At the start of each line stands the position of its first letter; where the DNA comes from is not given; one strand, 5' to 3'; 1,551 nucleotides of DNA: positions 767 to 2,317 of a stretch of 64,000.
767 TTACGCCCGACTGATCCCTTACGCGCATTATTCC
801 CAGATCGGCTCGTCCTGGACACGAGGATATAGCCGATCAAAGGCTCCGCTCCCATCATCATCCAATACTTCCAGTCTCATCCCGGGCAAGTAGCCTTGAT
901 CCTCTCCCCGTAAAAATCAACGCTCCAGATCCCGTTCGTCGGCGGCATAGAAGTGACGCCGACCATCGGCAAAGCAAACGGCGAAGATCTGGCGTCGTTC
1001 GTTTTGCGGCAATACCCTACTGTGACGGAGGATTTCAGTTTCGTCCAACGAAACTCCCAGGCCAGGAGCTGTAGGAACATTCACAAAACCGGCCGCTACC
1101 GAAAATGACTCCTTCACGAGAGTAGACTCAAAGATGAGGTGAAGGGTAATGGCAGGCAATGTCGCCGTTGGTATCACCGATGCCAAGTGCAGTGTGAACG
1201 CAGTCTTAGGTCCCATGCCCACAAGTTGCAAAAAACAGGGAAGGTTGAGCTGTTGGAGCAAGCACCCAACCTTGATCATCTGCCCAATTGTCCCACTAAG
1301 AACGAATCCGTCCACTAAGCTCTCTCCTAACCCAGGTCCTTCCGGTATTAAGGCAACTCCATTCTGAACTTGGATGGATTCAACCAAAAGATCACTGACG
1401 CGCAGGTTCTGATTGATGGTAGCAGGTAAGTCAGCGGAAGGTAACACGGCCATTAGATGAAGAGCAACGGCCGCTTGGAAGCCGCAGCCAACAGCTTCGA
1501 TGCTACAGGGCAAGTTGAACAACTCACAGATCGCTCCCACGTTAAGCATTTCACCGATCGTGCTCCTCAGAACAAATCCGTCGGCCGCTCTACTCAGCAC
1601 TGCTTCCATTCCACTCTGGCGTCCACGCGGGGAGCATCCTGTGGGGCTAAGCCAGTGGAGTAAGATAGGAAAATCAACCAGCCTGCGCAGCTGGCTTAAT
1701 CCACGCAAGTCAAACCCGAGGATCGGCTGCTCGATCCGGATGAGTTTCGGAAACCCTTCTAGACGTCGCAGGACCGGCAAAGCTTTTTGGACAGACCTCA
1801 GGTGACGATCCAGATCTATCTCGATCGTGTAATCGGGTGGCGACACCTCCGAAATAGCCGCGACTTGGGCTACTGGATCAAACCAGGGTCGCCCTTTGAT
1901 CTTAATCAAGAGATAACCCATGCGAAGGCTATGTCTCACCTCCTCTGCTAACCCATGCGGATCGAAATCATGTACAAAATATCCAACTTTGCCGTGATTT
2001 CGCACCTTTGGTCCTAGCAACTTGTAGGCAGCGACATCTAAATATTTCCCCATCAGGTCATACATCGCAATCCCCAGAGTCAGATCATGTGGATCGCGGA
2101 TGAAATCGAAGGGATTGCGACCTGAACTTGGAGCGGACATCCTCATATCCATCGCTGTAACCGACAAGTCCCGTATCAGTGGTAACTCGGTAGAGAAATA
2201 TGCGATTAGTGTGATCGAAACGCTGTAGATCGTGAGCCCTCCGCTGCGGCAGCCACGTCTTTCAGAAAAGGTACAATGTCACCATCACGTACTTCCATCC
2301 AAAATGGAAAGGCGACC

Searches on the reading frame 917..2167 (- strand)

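Call 22: search_protein_families(library=pfam, proteins=[window:917-2167:-], max_evalue=0.001)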
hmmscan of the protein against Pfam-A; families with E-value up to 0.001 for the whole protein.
window:917-2167:- (416 aa): 1 family
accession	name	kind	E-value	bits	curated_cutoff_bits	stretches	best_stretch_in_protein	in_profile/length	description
PF13378.12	MR_MLE_C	-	1.7e-32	113.3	29.4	2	73-283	2-214/219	Enolase C-terminal domain-like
